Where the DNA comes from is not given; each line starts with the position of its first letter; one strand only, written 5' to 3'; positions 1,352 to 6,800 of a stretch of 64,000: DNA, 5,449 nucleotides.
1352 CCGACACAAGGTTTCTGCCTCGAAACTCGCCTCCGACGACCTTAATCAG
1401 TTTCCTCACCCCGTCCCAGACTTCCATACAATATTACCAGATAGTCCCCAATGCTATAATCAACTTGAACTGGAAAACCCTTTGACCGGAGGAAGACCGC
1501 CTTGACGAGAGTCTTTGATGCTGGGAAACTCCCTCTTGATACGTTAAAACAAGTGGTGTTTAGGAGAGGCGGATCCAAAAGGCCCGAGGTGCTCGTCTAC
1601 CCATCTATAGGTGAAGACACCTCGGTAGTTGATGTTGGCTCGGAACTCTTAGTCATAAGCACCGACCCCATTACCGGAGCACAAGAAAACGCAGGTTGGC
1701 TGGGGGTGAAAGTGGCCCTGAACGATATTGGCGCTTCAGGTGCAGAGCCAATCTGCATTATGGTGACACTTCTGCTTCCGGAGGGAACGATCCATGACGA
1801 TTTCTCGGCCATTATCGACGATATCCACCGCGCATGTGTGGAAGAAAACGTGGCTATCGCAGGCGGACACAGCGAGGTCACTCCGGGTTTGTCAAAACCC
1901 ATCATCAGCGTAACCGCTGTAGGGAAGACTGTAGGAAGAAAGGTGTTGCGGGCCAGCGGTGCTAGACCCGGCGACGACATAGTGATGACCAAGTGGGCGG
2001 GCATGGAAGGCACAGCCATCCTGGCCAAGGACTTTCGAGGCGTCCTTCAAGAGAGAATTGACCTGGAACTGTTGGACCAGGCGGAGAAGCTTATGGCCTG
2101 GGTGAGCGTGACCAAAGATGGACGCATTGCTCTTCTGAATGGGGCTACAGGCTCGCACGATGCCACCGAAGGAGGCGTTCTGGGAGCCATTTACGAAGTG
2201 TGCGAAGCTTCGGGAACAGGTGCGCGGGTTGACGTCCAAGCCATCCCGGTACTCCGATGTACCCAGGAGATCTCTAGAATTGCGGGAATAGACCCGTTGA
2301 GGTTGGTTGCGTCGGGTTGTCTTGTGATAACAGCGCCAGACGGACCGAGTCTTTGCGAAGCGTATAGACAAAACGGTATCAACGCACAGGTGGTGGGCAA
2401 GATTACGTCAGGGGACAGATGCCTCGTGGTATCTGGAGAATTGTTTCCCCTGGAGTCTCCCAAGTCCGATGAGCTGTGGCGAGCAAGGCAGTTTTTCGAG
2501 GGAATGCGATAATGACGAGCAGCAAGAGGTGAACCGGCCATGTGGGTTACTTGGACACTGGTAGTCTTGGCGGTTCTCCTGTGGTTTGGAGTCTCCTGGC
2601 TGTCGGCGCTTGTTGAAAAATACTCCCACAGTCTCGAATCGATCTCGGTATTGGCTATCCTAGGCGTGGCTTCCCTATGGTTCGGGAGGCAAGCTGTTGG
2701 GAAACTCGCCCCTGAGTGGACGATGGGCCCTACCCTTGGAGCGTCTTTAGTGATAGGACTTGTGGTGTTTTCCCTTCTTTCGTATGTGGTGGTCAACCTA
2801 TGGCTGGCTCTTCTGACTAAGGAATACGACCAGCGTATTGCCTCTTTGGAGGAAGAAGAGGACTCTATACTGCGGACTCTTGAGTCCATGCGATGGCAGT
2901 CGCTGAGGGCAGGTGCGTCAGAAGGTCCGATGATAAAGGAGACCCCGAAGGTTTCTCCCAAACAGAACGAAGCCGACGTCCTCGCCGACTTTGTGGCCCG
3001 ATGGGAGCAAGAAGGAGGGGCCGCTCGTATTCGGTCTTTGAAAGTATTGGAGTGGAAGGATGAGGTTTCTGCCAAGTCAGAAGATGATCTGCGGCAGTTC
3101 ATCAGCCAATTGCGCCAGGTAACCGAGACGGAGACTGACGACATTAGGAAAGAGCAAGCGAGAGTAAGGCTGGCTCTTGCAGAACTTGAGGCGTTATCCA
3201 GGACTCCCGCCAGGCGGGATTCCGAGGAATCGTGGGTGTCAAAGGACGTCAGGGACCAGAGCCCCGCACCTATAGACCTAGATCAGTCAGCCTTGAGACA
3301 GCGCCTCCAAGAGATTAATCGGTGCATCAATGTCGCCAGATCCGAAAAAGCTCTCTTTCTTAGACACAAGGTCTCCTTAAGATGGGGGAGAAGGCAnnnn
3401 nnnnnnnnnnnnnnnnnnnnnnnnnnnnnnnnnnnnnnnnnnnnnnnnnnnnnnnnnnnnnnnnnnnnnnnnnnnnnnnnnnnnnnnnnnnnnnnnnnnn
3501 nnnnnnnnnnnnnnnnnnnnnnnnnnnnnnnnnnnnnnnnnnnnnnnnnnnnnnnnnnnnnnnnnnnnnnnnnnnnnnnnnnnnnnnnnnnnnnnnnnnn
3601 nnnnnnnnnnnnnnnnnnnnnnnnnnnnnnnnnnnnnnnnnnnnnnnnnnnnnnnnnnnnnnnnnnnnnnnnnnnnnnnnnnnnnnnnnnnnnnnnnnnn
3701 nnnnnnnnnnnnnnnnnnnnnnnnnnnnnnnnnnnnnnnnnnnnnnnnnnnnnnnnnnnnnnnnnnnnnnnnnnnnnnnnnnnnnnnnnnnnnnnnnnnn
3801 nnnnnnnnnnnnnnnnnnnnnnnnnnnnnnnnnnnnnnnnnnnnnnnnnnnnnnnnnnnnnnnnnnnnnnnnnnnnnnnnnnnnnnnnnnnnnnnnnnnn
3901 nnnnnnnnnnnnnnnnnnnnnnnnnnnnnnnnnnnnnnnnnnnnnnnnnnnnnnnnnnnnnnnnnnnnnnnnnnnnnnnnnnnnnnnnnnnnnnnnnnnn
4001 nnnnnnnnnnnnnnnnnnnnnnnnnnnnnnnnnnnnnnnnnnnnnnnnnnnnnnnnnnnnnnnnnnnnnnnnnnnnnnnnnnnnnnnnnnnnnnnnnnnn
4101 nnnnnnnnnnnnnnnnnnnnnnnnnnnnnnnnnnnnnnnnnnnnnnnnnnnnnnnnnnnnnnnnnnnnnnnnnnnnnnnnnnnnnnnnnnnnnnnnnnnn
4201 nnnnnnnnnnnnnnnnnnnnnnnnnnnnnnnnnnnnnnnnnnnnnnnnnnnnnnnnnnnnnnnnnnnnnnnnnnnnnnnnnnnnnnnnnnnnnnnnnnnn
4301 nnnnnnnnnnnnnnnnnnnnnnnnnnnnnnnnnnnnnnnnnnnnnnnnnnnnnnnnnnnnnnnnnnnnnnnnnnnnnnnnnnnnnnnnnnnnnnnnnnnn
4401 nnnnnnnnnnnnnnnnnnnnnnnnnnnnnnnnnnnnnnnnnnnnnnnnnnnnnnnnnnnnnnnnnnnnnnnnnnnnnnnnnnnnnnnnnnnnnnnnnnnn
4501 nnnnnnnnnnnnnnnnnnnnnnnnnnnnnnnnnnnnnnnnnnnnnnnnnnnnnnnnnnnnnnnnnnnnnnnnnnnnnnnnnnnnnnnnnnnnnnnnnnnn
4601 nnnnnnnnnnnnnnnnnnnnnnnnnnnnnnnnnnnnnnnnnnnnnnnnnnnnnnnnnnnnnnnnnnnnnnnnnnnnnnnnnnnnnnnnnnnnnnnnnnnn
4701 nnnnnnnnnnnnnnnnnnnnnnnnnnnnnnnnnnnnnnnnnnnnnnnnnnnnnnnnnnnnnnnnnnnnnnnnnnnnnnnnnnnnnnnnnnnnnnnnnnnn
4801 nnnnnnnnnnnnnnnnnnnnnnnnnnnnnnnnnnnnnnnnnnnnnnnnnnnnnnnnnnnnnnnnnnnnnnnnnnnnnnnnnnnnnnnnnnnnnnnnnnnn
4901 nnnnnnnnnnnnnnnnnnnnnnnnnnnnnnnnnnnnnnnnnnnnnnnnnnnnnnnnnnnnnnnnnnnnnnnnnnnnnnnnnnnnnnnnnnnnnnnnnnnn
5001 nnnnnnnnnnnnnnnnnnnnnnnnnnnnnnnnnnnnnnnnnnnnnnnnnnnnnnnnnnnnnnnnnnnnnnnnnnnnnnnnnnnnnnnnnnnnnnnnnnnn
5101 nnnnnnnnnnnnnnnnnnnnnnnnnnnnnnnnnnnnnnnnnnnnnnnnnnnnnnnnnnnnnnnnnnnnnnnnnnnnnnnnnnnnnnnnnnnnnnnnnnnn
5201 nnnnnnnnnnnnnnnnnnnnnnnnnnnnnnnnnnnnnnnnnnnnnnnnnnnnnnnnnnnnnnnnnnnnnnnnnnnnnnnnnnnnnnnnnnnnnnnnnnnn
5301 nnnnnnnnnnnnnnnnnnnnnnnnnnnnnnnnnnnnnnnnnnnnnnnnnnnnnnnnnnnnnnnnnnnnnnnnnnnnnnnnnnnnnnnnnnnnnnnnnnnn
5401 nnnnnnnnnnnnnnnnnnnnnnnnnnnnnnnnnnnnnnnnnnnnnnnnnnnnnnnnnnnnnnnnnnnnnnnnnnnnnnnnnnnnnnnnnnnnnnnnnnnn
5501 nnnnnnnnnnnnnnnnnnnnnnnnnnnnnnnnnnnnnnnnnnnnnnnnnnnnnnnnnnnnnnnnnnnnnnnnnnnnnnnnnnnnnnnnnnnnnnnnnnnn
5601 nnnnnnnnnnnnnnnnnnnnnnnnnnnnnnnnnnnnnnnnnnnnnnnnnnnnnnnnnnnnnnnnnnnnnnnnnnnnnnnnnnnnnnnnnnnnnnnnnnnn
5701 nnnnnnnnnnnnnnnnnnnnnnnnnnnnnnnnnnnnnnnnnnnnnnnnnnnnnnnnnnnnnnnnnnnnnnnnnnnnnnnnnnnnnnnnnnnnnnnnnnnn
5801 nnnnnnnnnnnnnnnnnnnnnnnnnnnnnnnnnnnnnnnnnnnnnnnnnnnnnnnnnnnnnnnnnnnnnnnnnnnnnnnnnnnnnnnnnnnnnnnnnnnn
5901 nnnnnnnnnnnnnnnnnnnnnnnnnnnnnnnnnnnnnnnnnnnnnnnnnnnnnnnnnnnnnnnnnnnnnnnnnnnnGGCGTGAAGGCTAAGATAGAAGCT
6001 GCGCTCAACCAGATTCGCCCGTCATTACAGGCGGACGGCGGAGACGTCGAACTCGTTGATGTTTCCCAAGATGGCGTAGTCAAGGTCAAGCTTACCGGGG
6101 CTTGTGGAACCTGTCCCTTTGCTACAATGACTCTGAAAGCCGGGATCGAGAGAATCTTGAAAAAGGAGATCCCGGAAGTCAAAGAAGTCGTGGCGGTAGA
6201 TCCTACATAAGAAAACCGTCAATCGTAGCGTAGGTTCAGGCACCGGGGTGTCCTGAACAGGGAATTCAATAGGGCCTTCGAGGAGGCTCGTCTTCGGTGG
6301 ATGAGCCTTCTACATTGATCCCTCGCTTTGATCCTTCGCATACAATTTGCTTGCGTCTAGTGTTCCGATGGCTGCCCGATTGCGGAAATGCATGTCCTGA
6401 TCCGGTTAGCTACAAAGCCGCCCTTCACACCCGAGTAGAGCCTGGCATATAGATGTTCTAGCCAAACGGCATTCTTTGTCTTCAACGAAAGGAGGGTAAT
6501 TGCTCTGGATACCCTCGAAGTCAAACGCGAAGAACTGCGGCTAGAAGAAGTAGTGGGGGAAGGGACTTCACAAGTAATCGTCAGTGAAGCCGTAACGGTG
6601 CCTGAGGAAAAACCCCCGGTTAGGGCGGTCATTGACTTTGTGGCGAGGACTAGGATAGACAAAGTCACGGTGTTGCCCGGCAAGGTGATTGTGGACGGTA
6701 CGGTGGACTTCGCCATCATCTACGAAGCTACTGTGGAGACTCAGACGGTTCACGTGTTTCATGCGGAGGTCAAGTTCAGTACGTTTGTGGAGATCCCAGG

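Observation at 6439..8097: DUF3794/SipL-like triple-repeat + SH3b protein lacks a canonical start codon after a strong SD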

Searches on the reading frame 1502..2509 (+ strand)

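Call 42: search_protein_families(library=ncbifam, proteins=[window:1502-2509:+], max_evalue=0.00001)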
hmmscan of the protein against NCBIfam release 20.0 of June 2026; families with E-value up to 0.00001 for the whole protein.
window:1502-2509:+ (336 aa): 14 families
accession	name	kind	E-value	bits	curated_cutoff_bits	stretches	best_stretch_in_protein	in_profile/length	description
TIGR02124.1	hypE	equivalog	1.5e-26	93.2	251.6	1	38-309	34-308/332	hydrogenase expression/formation protein HypE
TIGR00476.1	selD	equivalog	2.8e-26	92.5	125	1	8-258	13-261/311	selenide, water dikinase SelD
TIGR01379.1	thiL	equivalog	1.3e-24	86.8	184.15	1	32-308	19-300/320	thiamine-phosphate kinase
NF002098.0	PRK00943.1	equivalog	4e-19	68.7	299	1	26-256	38-263/347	selenide, water dikinase SelD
NF004351.0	PRK05731.1-4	equivalog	6.3e-17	61.7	324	1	30-272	33-271/321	thiamine-phosphate kinase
TIGR04049.1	AIR_rel_sll0787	hypoth_equivalog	2.7e-16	59.5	321.3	1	62-309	73-298/318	sll0787 family AIR synthase-like protein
NF004353.0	PRK05731.2-2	equivalog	5.9e-16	58.4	301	1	35-311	17-287/311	thiamine-phosphate kinase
TIGR03267.1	methan_mark_2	hypoth_equivalog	1.4e-13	50.6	365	1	32-309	39-303/323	methanogenesis marker 2 protein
NF010705.0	PRK14105.1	equivalog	2.9e-13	49.4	291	1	35-303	45-328/345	selenide, water dikinase SelD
TIGR04050.1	MSMEG_0567_Cter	hypoth_equivalog_domain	3.4e-13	49.7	312.2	1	61-251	60-229/296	MSMEG_0567/sll0787 family protein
NF004350.0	PRK05731.1-1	equivalog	1.1e-08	34.3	441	1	20-254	13-245/325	thiamine-phosphate kinase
NF002290.1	PRK01213.1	equivalog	6e-07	28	648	1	52-302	449-690/723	phosphoribosylformylglycinamidine synthase subunit PurL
TIGR00878.1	purM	equivalog_domain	3.4e-06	26.5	236.35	1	69-168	82-183/332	phosphoribosylformylglycinamidine cyclo-ligase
TIGR01736.1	FGAM_synth_II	equivalog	8.8e-06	24.3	525.75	0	50-250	443-643/718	phosphoribosylformylglycinamidine synthase subunit PurL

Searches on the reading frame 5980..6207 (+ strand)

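Call 42: search_protein_families(library=ncbifam, proteins=[window:5980-6207:+], max_evalue=0.00001)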
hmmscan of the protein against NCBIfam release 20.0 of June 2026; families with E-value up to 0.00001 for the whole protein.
window:5980-6207:+ (76 aa): 3 families
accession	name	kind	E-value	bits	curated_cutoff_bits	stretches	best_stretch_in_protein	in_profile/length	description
TIGR02000.1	NifU_proper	equivalog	4.5e-17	62.4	273.3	1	3-73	222-290/290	Fe-S cluster assembly protein NifU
TIGR03341.1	YhgI_GntY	equivalog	1.1e-13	51.4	269.35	1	8-71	113-177/190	Fe-S biogenesis protein NfuA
NF008392.0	PRK11190.1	equivalog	4.8e-11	42.9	268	1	9-70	115-178/192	Fe-S biogenesis protein NfuA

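Call 43: search_protein_families(library=pfam, proteins=[window:5980-6207:+], max_evalue=0.00001)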
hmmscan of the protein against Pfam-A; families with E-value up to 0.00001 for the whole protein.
window:5980-6207:+ (76 aa): 1 family
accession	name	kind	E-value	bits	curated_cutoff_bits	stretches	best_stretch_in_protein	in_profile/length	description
PF01106.22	NifU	-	3.4e-30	104.4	27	1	5-71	1-67/67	NifU-like domain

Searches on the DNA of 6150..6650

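Call 65: search_rna_families(source=window, start=6150, end=6650, threshold=evalue, max_evalue=1)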
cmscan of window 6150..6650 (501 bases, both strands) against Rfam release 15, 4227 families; matches with E-value up to 1: 0.
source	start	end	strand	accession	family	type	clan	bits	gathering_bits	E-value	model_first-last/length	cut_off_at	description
